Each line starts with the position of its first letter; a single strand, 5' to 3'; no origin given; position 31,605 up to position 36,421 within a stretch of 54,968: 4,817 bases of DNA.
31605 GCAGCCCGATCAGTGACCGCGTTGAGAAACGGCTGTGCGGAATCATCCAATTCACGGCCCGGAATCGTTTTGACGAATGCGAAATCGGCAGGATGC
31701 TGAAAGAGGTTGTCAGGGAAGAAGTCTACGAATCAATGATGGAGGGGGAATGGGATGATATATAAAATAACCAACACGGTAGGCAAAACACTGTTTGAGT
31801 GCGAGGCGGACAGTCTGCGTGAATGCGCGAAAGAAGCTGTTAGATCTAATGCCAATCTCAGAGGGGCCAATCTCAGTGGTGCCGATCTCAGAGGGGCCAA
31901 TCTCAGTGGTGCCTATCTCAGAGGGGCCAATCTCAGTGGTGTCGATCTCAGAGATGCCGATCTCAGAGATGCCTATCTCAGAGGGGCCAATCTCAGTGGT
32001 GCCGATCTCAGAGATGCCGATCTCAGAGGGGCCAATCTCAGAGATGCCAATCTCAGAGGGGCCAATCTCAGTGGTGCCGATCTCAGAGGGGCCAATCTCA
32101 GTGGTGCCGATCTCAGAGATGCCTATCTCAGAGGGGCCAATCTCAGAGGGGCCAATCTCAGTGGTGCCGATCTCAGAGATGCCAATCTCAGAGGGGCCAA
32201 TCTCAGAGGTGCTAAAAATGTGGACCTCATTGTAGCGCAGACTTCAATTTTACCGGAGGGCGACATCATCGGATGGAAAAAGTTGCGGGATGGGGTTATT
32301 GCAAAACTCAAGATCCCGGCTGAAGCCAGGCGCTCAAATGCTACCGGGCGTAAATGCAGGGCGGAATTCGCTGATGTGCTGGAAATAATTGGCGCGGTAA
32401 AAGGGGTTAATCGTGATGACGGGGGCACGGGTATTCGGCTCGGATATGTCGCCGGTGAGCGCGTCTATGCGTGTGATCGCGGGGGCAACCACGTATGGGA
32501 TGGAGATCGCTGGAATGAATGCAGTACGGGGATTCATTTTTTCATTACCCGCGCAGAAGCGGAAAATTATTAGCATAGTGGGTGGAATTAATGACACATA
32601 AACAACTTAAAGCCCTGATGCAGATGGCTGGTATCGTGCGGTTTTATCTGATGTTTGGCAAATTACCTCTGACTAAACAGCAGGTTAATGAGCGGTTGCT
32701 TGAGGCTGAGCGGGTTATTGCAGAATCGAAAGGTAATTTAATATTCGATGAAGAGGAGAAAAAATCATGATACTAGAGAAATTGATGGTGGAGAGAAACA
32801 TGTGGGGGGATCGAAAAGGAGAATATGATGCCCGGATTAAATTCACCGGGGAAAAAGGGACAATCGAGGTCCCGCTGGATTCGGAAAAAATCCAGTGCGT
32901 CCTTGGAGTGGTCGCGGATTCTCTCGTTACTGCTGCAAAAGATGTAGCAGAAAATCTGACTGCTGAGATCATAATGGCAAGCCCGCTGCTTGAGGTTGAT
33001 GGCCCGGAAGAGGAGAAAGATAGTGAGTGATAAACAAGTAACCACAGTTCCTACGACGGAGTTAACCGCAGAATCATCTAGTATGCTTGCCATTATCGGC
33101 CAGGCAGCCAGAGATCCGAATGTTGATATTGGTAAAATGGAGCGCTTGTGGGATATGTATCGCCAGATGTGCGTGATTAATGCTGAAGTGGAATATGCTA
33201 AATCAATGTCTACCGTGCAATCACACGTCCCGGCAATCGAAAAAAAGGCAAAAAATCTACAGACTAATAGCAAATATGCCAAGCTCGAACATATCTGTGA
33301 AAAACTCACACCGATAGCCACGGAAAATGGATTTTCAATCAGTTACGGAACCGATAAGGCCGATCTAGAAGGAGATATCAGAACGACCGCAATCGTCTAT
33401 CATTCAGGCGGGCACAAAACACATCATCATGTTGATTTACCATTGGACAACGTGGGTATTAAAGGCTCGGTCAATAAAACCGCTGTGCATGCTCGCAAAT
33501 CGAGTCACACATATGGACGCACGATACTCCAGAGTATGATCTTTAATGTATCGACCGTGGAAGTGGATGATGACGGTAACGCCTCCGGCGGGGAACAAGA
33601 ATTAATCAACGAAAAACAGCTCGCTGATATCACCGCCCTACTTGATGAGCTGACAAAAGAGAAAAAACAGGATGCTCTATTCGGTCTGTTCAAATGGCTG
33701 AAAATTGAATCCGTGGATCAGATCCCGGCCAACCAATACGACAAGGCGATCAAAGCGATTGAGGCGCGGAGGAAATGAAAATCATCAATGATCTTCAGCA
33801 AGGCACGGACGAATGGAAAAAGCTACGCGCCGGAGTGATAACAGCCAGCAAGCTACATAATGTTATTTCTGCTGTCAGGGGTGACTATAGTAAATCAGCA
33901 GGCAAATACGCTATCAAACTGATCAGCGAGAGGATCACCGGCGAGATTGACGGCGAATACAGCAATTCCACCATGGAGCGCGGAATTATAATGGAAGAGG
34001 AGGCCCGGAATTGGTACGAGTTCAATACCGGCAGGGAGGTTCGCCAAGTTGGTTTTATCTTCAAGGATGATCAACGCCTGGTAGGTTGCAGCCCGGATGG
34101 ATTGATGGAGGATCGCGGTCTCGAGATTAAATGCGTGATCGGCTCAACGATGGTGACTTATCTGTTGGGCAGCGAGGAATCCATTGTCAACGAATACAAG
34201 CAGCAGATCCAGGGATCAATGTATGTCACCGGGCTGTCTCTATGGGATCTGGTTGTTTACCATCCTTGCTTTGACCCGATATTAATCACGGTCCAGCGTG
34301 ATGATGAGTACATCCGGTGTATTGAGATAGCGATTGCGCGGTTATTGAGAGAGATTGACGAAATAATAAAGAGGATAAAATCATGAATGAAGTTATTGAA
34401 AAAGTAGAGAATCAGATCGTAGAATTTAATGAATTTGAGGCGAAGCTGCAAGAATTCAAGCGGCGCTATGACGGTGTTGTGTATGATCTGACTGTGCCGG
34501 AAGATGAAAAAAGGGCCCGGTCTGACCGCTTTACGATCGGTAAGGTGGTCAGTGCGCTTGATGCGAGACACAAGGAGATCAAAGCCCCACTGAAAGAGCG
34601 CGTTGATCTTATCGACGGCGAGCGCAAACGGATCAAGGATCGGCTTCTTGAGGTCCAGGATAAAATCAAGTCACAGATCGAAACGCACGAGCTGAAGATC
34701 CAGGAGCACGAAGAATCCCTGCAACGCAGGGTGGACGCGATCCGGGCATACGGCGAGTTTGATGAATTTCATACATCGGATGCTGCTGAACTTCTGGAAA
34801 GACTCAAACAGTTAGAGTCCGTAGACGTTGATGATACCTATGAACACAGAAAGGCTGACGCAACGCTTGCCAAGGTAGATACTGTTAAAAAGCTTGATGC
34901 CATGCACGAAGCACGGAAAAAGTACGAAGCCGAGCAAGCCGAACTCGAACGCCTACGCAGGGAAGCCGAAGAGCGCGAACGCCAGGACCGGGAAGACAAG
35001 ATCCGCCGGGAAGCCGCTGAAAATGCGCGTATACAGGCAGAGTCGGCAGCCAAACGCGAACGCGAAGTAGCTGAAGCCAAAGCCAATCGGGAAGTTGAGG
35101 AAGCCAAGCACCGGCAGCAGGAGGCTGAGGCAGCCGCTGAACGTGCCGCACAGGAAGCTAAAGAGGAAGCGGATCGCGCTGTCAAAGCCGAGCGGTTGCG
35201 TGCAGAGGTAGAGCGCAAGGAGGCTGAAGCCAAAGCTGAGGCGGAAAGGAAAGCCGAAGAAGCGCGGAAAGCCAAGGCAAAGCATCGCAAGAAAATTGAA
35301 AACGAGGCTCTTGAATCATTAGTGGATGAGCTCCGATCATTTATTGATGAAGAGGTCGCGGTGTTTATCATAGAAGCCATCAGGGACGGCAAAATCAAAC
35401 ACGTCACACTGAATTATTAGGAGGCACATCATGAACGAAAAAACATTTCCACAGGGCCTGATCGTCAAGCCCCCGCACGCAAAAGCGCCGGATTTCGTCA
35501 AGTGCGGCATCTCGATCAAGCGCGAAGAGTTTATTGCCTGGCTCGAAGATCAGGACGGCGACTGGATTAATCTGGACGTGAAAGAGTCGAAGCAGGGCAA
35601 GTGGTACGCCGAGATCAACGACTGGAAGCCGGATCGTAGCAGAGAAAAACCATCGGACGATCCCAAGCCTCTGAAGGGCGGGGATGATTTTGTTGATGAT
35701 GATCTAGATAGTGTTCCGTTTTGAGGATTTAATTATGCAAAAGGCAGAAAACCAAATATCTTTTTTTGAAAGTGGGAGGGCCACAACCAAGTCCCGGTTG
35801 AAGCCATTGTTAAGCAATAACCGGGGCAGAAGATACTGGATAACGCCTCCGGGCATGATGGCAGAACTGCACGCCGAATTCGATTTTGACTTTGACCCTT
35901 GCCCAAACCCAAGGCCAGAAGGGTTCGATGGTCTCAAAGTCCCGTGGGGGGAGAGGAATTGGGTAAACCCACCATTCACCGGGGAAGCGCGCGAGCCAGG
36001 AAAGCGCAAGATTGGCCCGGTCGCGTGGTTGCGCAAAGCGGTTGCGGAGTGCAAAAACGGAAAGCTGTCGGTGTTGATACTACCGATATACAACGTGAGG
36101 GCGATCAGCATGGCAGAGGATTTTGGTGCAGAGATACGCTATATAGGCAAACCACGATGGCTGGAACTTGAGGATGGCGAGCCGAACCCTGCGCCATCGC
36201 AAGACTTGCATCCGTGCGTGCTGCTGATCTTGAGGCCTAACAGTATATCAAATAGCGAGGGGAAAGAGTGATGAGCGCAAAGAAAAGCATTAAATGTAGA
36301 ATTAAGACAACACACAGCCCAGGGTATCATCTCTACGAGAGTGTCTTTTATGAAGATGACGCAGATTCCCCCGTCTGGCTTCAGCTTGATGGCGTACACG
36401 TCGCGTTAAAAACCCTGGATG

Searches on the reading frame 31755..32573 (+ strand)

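Call 52: search_protein_families(library=phrogs, proteins=[window:31755-32573:+], max_evalue=0.001)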
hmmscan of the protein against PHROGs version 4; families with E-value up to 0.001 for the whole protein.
window:31755-32573:+ (272 aa): 11 families
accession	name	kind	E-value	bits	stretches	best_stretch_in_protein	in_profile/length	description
phrog_7713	-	unknown function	4.4e-43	146.2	3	103-154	30-83/103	-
phrog_923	-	unknown function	8e-38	130.8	2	70-167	794-888/990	-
phrog_31265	-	unknown function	1.7e-36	127.4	1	11-150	12-151/264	-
phrog_15350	-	unknown function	9.2e-24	85.1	1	28-147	149-268/494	-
phrog_31567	-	unknown function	2.7e-22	80.4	3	127-161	47-81/151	-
phrog_12514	-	unknown function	2.8e-19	70.6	2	78-158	169-249/287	-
phrog_30240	-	unknown function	6.4e-14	52.6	1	59-166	154-261/438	-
phrog_9562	-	unknown function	7e-12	46.6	1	251-272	160-181/183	-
phrog_7653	-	unknown function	1.1e-08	34.9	1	44-107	202-265/782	-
phrog_29553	-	unknown function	5.2e-08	33.5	0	120-141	10-33/63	-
phrog_37032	-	unknown function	9.8e-06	26.4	0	103-122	8-27/110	-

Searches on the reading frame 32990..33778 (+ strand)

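Call 52: search_protein_families(library=phrogs, proteins=[window:32990-33778:+], max_evalue=0.001)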
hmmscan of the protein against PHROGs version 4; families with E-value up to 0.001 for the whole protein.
window:32990-33778:+ (262 aa): 2 families
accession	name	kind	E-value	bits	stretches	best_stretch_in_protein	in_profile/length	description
phrog_155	-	DNA, RNA and nucleotide metabolism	2.9e-34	120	1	18-261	17-268/308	Erf-like ssDNA annealing protein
phrog_2324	-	DNA, RNA and nucleotide metabolism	1e-14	55.6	1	68-210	10-143/193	Erf-like ssDNA annealing protein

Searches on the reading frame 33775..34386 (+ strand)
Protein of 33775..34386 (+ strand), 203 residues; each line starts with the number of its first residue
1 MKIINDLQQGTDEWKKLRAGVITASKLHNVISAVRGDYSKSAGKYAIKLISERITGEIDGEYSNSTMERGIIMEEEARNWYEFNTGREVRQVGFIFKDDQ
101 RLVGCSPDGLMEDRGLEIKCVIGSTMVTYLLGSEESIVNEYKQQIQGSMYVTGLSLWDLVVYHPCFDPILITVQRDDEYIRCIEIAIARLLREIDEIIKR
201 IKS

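Call 52: search_protein_families(library=phrogs, proteins=[window:33775-34386:+], max_evalue=0.001)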
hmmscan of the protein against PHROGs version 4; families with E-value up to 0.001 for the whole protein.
window:33775-34386:+ (203 aa): 6 families
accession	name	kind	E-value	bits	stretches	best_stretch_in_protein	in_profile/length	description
phrog_149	-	DNA, RNA and nucleotide metabolism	1.1e-41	144.2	1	3-202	593-801/1242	exonuclease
phrog_434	-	DNA, RNA and nucleotide metabolism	4.3e-21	76.5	1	2-195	48-237/372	RecE-like recombination exonuclease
phrog_38119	-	unknown function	2.1e-09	37.8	1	8-32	18-42/44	-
phrog_19459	-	unknown function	2.4e-08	34.7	1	7-35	17-45/73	-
phrog_19855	-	head and packaging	8.2e-07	27.9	1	5-152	460-596/1257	virion structural protein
phrog_7655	-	DNA, RNA and nucleotide metabolism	5e-06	26.6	1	1-120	1-113/551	RecE-like recombination exonuclease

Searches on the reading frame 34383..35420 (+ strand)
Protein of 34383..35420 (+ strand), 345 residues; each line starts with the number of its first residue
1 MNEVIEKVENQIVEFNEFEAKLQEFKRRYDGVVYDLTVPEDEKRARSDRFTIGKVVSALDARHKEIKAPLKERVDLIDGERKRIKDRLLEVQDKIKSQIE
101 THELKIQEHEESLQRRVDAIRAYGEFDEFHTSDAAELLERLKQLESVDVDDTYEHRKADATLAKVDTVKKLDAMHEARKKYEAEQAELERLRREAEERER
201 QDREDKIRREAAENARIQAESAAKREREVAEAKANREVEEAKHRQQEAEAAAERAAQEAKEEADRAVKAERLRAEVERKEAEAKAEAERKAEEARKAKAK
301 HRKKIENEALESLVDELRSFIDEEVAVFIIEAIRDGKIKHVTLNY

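Call 52: search_protein_families(library=phrogs, proteins=[window:34383-35420:+], max_evalue=0.001)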
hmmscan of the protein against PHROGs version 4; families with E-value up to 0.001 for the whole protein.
window:34383-35420:+ (345 aa): 4 families
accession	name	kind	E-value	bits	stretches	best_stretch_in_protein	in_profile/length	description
phrog_1376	-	unknown function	1.4e-46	160.3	1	8-345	16-362/362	-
phrog_16469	-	unknown function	9.8e-15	55.9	1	11-314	32-359/392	-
phrog_17211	-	unknown function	5.6e-06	27.5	1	5-100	10-107/116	-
phrog_17928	-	unknown function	0.00023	20.9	1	13-304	72-360/511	-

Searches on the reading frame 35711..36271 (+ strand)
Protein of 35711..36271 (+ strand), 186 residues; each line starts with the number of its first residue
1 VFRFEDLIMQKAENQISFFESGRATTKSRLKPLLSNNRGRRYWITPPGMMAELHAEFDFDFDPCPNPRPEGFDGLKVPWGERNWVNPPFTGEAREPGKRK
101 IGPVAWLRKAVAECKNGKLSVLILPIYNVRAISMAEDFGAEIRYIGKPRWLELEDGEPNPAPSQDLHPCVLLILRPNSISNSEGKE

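Call 52: search_protein_families(library=phrogs, proteins=[window:35711-36271:+], max_evalue=0.001)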
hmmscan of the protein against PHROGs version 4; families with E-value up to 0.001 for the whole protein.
window:35711-36271:+ (186 aa): 1 family
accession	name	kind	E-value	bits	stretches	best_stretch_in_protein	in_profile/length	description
phrog_111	-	other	1.5e-14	55.5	1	25-177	49-204/345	DNA methyltransferase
